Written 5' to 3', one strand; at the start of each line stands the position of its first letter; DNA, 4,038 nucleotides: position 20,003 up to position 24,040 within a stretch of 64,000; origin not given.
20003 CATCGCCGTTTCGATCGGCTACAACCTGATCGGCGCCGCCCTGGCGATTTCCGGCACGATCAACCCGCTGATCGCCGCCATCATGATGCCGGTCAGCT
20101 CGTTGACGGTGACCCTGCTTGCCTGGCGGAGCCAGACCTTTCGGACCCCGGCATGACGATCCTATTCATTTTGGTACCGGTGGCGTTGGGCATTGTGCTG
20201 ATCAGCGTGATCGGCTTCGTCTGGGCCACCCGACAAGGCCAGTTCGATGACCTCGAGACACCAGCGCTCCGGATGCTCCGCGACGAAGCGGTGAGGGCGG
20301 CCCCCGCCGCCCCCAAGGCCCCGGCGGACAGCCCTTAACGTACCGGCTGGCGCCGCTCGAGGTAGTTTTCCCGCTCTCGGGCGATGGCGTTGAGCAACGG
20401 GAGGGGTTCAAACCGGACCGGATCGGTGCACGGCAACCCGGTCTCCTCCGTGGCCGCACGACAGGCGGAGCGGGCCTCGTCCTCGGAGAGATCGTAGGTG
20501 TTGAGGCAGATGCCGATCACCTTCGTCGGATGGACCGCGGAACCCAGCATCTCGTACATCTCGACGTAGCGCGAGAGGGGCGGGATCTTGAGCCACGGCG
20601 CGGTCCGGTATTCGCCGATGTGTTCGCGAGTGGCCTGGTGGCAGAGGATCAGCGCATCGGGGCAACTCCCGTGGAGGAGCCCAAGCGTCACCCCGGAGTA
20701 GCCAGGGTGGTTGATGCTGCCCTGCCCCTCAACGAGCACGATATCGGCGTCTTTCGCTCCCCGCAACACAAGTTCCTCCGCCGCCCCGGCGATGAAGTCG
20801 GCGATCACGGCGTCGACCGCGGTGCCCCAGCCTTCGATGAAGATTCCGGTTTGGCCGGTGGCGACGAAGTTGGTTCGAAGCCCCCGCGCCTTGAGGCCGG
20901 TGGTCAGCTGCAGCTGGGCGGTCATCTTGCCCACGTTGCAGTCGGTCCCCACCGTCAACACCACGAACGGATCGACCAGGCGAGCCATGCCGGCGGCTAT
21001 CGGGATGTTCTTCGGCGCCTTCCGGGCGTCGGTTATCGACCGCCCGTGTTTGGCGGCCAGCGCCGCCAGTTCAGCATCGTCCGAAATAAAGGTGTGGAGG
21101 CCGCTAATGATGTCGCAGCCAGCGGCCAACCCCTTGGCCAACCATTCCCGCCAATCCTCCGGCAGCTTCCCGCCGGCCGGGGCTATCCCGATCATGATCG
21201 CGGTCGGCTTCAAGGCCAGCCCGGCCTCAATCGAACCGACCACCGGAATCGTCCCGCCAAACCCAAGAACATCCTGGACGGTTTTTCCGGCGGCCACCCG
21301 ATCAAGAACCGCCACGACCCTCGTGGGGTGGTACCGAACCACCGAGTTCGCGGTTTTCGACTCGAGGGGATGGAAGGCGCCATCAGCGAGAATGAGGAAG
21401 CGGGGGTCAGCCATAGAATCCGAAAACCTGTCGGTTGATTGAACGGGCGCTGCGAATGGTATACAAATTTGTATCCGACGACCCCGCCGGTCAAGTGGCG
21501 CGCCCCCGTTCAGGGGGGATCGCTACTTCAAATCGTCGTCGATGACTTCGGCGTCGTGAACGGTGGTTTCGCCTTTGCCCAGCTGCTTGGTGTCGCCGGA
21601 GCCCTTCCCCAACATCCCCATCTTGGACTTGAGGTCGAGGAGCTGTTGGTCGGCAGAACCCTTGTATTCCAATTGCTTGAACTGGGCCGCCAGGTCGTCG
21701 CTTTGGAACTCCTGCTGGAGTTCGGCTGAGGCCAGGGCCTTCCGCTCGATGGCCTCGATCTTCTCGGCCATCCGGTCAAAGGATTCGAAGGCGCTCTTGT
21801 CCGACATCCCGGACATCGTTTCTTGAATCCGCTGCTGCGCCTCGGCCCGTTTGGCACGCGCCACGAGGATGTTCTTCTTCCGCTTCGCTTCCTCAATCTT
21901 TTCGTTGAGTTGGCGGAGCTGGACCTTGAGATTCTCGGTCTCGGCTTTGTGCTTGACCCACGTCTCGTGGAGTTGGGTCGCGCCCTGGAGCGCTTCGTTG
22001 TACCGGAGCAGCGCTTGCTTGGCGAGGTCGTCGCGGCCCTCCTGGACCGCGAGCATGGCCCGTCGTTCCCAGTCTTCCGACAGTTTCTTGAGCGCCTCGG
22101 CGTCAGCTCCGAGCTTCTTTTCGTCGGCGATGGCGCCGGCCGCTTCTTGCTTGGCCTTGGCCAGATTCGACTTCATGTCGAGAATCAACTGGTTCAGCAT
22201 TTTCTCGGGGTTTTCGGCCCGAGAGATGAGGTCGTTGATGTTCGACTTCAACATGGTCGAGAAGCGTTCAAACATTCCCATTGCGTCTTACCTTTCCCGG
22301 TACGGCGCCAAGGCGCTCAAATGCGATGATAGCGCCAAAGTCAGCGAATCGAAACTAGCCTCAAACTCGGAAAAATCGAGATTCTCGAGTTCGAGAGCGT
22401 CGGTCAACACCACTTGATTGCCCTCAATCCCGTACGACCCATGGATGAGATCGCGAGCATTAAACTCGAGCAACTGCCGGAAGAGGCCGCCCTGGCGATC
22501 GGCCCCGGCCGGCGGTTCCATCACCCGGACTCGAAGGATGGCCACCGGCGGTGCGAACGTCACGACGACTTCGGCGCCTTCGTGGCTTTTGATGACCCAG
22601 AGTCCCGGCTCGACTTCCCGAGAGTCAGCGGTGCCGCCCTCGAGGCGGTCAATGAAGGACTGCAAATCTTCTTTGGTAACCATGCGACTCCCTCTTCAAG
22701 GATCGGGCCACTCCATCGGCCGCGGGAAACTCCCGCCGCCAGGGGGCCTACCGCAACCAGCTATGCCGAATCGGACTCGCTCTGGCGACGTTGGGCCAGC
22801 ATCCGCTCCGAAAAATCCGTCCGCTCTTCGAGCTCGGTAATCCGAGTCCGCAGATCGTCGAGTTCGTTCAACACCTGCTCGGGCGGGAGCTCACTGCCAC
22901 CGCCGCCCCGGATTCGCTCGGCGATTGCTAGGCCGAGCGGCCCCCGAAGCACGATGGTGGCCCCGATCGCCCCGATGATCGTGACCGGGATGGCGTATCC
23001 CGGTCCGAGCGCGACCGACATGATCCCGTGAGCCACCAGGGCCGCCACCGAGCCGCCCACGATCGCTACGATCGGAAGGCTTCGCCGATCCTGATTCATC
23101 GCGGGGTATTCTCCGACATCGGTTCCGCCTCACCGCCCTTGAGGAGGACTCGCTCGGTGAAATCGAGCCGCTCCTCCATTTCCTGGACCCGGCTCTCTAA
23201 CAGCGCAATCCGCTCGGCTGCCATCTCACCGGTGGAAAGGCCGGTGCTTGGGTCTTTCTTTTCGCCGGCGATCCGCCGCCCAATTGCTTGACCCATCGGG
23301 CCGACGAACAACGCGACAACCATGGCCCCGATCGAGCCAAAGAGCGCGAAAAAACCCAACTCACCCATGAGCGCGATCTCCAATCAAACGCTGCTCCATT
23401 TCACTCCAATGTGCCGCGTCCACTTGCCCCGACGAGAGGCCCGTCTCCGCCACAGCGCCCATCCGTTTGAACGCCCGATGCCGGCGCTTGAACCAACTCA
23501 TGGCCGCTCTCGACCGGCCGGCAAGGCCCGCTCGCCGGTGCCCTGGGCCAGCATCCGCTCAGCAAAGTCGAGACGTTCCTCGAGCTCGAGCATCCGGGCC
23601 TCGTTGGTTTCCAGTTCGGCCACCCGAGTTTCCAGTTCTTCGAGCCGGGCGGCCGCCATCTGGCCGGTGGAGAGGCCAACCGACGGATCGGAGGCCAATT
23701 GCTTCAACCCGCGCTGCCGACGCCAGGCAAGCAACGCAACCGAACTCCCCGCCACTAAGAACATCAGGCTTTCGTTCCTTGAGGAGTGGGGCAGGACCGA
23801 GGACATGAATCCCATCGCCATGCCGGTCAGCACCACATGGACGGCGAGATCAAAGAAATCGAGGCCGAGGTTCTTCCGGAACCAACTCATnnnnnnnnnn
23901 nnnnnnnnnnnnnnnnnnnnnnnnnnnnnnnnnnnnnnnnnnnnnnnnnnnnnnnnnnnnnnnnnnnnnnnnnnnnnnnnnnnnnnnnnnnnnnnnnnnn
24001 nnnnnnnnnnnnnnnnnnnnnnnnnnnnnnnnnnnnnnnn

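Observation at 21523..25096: Eight tandem, translationally coupled PspB-like mini membrane proteins feeding into a YbjN-like gene and pspA: an expanded, apparently undescribed Psp-type module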

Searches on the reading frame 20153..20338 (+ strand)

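Call 38: search_protein_families(library=pfam, max_evalue=0.1, proteins=[window:20153-20338:+])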
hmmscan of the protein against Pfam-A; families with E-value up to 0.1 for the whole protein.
window:20153-20338:+ (61 aa): 1 family
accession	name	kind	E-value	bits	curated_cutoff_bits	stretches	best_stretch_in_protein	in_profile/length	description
PF03597.20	FixS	-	9.6e-19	67.3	23.1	1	3-45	2-44/44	Cytochrome oxidase maturation protein cbb3-type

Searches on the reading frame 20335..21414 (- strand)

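Call 38: search_protein_families(library=pfam, max_evalue=0.1, proteins=[window:20335-21414:-])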
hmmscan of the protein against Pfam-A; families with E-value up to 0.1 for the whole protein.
window:20335-21414:- (359 aa): 2 families
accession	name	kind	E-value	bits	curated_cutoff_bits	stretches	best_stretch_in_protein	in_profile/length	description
PF07755.17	DUF1611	-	1.8e-73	246.7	25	1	139-336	2-196/201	Domain of unknown function (DUF1611_C) P-loop domain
PF17396.8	DUF1611_N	-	3.2e-27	95.2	22.6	1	41-132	3-94/95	Domain of unknown function (DUF1611_N) Rossmann-like domain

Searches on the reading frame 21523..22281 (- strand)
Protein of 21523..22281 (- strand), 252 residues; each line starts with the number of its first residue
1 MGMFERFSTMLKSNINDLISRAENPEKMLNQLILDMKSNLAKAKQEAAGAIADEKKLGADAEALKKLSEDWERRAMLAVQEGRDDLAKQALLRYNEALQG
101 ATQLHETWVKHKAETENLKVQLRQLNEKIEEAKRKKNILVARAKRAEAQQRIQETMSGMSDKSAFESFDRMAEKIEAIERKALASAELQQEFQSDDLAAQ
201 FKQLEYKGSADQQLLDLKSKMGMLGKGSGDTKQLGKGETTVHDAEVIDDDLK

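Call 3: search_protein_families(library=pfam, max_evalue=1, proteins=[window:21523-22281:-])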
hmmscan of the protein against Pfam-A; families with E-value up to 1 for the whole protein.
window:21523-22281:- (252 aa): 6 families
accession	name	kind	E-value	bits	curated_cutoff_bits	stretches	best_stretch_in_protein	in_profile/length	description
PF04012.17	PspA_IM30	-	4.1e-46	157.8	33.9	1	2-219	1-216/220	PspA/IM30 family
PF14902.11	DUF4494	-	0.013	15.8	27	1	117-161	73-121/139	Domain of unknown function (DUF4494)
PF21115.3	UBA_BRSK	-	0.14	12.9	27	1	15-37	21-43/43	BRSK1/2 UBA domain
PF01813.22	ATP-synt_D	-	0.23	11.7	25.7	1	9-139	24-161/196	ATP synthase subunit D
PF10168.15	Nup88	-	0.48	8.6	24.4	1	83-203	540-660/702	Nuclear pore component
PF06419.17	COG6_N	-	0.56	10.8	27.4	0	15-65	38-88/114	Conserved oligomeric complex COG6, N-terminal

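Call 4: search_protein_families(library=ncbifam, max_evalue=1, proteins=[window:21523-22281:-])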
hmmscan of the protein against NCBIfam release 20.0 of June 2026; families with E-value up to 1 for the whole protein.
window:21523-22281:- (252 aa): 6 families
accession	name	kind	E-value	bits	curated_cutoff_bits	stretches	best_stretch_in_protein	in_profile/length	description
TIGR02977.1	phageshock_pspA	equivalog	7.8e-41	140.2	242.95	1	1-222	1-218/219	phage shock protein PspA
NF045984.1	StressProtLiaH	equivalog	1.4e-25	90.3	380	1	4-220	3-214/225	stress responsive protein LiaH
NF007974.0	PRK10698.1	equivalog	3.6e-21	75.9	336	1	1-221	1-217/222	phage shock protein PspA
TIGR04376.1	TIGR04376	hypoth_equivalog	0.0025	17.8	125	1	2-179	1-177/189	TIGR04376 family protein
NF041439.1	TraE_Enteroc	subfamily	0.069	13.7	100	1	108-160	47-98/99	type IV conjugative transfer system protein TraE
NF049847.1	FtsL_COG5462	equivalog_domain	0.26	11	50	1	111-157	21-67/85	cell division protein FtsL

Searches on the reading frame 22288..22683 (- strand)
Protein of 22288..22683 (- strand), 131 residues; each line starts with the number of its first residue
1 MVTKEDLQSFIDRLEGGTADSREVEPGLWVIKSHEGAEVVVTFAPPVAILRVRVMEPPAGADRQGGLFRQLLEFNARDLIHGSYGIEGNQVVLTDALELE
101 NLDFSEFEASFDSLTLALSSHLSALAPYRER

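Call 3: search_protein_families(library=pfam, max_evalue=1, proteins=[window:22288-22683:-])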
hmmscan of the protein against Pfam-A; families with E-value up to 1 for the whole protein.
window:22288-22683:- (131 aa): 2 families
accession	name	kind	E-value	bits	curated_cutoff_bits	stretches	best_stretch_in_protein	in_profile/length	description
PF22550.1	CesT_Tir_1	-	4.5e-24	85.3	27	1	5-128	6-128/131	CesT_Tir_1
PF10722.14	YbjN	-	0.0011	19.6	22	1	22-114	19-113/126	Putative bacterial sensory transduction regulator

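Call 4: search_protein_families(library=ncbifam, max_evalue=1, proteins=[window:22288-22683:-])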
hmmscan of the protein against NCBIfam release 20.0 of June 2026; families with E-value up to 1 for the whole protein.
window:22288-22683:- (131 aa): 0 families

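Call 72: search_protein_families(library=padloc, max_evalue=0.01, proteins=[window:22288-22683:-])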
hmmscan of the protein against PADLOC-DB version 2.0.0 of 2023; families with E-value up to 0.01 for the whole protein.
window:22288-22683:- (131 aa): 0 families

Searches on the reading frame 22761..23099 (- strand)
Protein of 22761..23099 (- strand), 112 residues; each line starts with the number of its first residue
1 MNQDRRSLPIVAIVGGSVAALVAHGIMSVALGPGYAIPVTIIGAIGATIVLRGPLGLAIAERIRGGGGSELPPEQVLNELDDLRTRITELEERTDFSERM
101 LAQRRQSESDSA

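Call 3: search_protein_families(library=pfam, max_evalue=1, proteins=[window:22761-23099:-])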
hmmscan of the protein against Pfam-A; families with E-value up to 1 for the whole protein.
window:22761-23099:- (112 aa): 2 families
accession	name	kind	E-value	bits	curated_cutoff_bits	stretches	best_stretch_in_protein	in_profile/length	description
PF13796.11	Sensor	-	0.025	15.1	28.2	1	14-95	3-90/162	Putative sensor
PF01169.24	GDT1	-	0.31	11.8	27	1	10-50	29-71/75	Divalent cation/proton antiporter GDT1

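Call 4: search_protein_families(library=ncbifam, max_evalue=1, proteins=[window:22761-23099:-])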
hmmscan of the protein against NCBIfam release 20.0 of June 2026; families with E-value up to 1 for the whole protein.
window:22761-23099:- (112 aa): 1 family
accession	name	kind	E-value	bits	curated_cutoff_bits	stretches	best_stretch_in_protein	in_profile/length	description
TIGR02976.1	phageshock_pspB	equivalog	0.035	14.4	51.7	1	42-104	7-68/75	envelope stress response membrane protein PspB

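Call 71: search_protein_families(library=phrogs, max_evalue=0.01, proteins=[window:22761-23099:-])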
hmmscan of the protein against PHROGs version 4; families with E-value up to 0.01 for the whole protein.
window:22761-23099:- (112 aa): 0 families

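Call 72: search_protein_families(library=padloc, max_evalue=0.01, proteins=[window:22761-23099:-])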
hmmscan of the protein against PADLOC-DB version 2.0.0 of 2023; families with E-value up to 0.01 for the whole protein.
window:22761-23099:- (112 aa): 0 families

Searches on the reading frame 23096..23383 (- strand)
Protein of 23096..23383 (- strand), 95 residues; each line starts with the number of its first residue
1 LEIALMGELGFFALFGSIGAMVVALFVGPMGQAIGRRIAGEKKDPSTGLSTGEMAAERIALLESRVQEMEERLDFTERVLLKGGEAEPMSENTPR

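Call 3: search_protein_families(library=pfam, max_evalue=1, proteins=[window:23096-23383:-])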
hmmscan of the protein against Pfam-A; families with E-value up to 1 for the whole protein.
window:23096-23383:- (95 aa): 1 family
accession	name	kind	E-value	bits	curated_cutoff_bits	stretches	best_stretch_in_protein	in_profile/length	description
PF23991.1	DUF7310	-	0.018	15.9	40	1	32-74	6-47/83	Coiled-coil region of unknown function (DUF7310)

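Call 4: search_protein_families(library=ncbifam, max_evalue=1, proteins=[window:23096-23383:-])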
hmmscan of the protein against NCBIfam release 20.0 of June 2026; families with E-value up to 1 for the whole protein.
window:23096-23383:- (95 aa): 2 families
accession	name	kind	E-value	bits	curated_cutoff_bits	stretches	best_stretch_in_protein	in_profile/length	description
TIGR02976.1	phageshock_pspB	equivalog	0.0058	16.9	51.7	1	19-81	9-66/75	envelope stress response membrane protein PspB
NF009864.0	PRK13327.1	equivalog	0.077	12.6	347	1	50-89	176-214/242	type III pantothenate kinase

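Call 8: find_homologous_proteins(query=A2, max_evalue=0.001)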
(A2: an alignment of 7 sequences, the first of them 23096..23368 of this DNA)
Query A2 (7 sequences) (90 aa, profile of the alignment): 3279 proteins with E <= 0.001 among 8000 candidates; the best 120 are listed.
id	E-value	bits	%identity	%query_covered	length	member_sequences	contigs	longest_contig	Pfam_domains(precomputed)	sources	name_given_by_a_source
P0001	5.0e-29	118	34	76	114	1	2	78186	-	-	-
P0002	7.4e-27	111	38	63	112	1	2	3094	-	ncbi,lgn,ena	-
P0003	1.2e-23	101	35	82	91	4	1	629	-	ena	-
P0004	3.2e-23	99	35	88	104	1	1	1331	-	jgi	-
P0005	3.3e-23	99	41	82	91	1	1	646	-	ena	-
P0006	3.4e-23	99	41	82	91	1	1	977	-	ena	-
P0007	4.7e-23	99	39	76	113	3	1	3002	-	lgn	-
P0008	5.3e-23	99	41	82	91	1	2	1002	-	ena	-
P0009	5.4e-23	99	39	81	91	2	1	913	-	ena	-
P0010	7.2e-23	98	39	76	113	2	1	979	-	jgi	jgi:hypothetical protein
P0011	1.0e-22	98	42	68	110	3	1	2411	-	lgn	-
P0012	1.3e-22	98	35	93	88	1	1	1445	-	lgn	-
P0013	1.3e-22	98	36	94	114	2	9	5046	-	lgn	-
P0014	1.4e-22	97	38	88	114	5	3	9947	-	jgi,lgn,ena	-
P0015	1.9e-22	97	43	66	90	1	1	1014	-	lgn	-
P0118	9.9e-19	85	42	96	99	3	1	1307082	-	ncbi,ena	-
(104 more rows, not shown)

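Call 9: find_related_loci(query=A2, collection=genome_contigs, flank=10000)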
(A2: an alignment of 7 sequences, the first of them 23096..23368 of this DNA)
Query A2 (90 aa) in genome_contigs; peptide patterns used: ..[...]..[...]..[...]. (x = any residue, [..] = any of these).
597 stretches matched a pattern (row limit reached: there are more); 319 encode a relative of the query (tblastn E <= 1e-3); the best 80 are kept; 79 distinct loci.
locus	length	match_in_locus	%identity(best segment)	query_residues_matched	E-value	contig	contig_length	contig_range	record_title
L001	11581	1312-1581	80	1-90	2e-42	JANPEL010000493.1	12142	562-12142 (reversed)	MAG: Gemmatimonadota bacterium isolate VAR_78_metabat_238 VAR_78_k141_323958, whole genome shotgun sequence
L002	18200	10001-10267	58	1-89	4e-30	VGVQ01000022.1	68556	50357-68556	MAG: Gemmatimonadetes bacterium isolate K_Offshore_80m_m1_181 K_Offshore_80m_m1_181_Ga0194132_10000701, whole genome sho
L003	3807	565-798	67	1-78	5e-29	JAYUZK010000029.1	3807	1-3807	MAG: Gemmatimonadota bacterium isolate GL15_Up_metabat_5 GL15_Up_metabat_5_28, whole genome shotgun sequence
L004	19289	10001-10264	52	1-78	2e-22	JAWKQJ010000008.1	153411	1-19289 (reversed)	MAG: Gemmatimonadales bacterium isolate ABC2.113 ABC2.113.fa-8, whole genome shotgun sequence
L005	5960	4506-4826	46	1-88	2e-21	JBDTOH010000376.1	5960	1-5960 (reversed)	MAG: Gemmatimonadota bacterium isolate cluster3_bin.17 NODE_72155_length_5960_cov_5.581880, whole genome shotgun sequenc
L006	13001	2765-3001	52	1-75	2e-21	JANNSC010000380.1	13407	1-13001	MAG: Gemmatimonadales bacterium isolate SOY_31_metabat_282 SOY_31_k141_2831149, whole genome shotgun sequence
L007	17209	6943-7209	58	1-80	3e-21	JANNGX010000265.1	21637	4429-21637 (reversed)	MAG: Gemmatimonadales bacterium isolate SOY_6_C_metabat_360 SOY_6_C_k141_4728785, whole genome shotgun sequence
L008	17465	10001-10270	48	1-87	6e-21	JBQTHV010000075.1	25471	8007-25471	MAG: Gemmatimonadales bacterium isolate SAR210 c_000000266875, whole genome shotgun sequence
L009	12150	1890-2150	54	1-78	9e-21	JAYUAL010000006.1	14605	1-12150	MAG: Gemmatimonadales bacterium isolate GFS_6476 GFS_6476_5, whole genome shotgun sequence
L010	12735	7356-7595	43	1-77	6e-14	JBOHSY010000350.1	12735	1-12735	MAG: Gemmatimonadales bacterium isolate M3-S_maxbin2.bin.142 k127_828990, whole genome shotgun sequence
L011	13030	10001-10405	44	3-89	2e-13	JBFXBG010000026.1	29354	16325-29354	MAG: Gemmatimonadales bacterium isolate CA_2019_TPBS_40 NODE_7987_length_29354_cov_4.382249_TPBS, whole genome shotgun s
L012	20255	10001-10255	40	5-86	5e-13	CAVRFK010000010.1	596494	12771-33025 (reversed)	MAG: uncultured Gemmatimonadales bacterium isolate MFD04935.bin.2.102 genome assembly, contig: contig_15728, whole genom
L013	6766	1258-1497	46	1-79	5e-13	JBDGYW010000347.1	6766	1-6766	MAG: Gemmatimonadota bacterium isolate M3-38_Bin_161 M3-38_Bin_161_scaffold_73864, whole genome shotgun sequence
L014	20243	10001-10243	44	1-78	6e-13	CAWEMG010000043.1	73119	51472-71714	MAG: uncultured Gemmatimonadales bacterium isolate MFD02840.bin.2.212 genome assembly, contig: contig_69838, whole genom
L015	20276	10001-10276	39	1-89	7e-13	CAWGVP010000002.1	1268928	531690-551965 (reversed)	MAG: uncultured Gemmatimonadales bacterium isolate MFD09206.bin.1.208 genome assembly, contig: contig_2445, whole genome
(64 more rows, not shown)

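Call 53: find_encoding_contigs(protein=P0118, flank=6000, max_places=3)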
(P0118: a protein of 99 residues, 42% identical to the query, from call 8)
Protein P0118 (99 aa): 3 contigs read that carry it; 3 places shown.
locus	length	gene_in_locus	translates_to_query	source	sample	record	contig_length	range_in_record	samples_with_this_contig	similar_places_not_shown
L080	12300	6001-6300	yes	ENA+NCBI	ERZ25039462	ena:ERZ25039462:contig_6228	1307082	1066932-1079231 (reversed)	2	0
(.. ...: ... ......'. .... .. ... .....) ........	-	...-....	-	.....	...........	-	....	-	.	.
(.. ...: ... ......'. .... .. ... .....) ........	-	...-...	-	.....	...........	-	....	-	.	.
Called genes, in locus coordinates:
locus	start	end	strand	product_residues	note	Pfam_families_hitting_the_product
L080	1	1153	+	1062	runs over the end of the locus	PF00005:ABC_tran (faint), PF02463:SMC_N (faint), PF13191:AAA_16 (faint), PF13555:AAA_29 (faint), PF20703:nSTAND1 (faint), PF17760:UvrA_inter, PF17755:UvrA_DNA-bind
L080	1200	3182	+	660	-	PF00930:DPPIV_N, PF26549:Tricorn_N (faint), PF20434:BD-FAE (faint), PF00326:Peptidase_S9, PF12146:Hydrolase_4 (faint)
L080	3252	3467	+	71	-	-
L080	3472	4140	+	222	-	PF03315:SDH_beta, PF01842:ACT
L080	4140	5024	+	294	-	PF03313:SDH_alpha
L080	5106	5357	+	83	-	-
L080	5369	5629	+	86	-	-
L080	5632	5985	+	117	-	-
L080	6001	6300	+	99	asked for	-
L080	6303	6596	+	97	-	-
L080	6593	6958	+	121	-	-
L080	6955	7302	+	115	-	-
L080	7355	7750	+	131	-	PF22550:CesT_Tir_1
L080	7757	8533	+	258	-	PF04012:PspA_IM30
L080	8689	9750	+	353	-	PF17396:DUF1611_N, PF07755:DUF1611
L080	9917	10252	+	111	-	-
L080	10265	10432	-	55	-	PF03597:FixS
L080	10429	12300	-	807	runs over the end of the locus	PF12156:ATPase-cat_bd, PF00122:E1-E2_ATPase, PF00702:Hydrolase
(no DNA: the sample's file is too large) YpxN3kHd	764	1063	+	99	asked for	-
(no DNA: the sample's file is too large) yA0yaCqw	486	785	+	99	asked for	-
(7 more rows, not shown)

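Call 71: search_protein_families(library=phrogs, max_evalue=0.01, proteins=[window:23096-23368:-])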
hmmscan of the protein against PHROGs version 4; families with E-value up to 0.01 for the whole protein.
window:23096-23368:- (90 aa): 0 families

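Call 72: search_protein_families(library=padloc, max_evalue=0.01, proteins=[window:23096-23368:-])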
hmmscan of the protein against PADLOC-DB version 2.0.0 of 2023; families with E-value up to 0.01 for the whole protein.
window:23096-23368:- (90 aa): 0 families

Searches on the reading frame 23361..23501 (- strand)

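Call 3: search_protein_families(library=pfam, max_evalue=1, proteins=[window:23361-23501:-])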
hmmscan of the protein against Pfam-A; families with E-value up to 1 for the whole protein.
window:23361-23501:- (46 aa): 1 family
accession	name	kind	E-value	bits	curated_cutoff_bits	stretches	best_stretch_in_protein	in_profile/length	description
PF11000.13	DUF2840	-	0.077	13.2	25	1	7-41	94-128/148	Protein of unknown function (DUF2840)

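Call 4: search_protein_families(library=ncbifam, max_evalue=1, proteins=[window:23361-23501:-])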
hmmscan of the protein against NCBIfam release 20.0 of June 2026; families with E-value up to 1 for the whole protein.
window:23361-23501:- (46 aa): 0 families

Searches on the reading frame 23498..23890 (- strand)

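Call 3: search_protein_families(library=pfam, max_evalue=1, proteins=[window:23498-23890:-])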
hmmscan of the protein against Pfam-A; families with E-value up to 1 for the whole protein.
window:23498-23890:- (130 aa): 4 families
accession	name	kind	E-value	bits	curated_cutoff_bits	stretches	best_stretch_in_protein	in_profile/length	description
PF04012.17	PspA_IM30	-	0.0099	15.9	33.9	1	76-117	160-201/220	PspA/IM30 family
PF23539.1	DUF7134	-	0.015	15.4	27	1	14-67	13-61/155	Domain of unknown function (DUF7134)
PF23991.1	DUF7310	-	0.15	13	40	1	79-95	35-51/83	Coiled-coil region of unknown function (DUF7310)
PF06738.18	ThrE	-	0.42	10.5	26.3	1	17-55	134-172/241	Putative threonine/serine exporter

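Call 4: search_protein_families(library=ncbifam, max_evalue=1, proteins=[window:23498-23890:-])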
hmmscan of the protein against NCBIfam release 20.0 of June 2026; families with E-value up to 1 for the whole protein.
window:23498-23890:- (130 aa): 3 families
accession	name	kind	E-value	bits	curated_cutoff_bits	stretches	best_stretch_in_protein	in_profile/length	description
NF052236.1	SCO4983_fam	equivalog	0.038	14.3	55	1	30-84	18-72/133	SCO4983 family protein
NF002024.0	PRK00846.1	equivalog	0.048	13.9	90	1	97-115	13-31/78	hypothetical protein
NF009648.0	PRK13182.1-4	equivalog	0.12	12.3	170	1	76-119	80-123/184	chromosome-anchoring protein RacA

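Call 71: search_protein_families(library=phrogs, max_evalue=0.01, proteins=[window:23498-23890:-])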
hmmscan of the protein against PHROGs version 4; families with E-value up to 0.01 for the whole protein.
window:23498-23890:- (130 aa): 0 families

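Call 72: search_protein_families(library=padloc, max_evalue=0.01, proteins=[window:23498-23890:-])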
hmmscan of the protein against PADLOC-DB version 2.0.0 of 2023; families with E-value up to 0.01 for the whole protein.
window:23498-23890:- (130 aa): 0 families
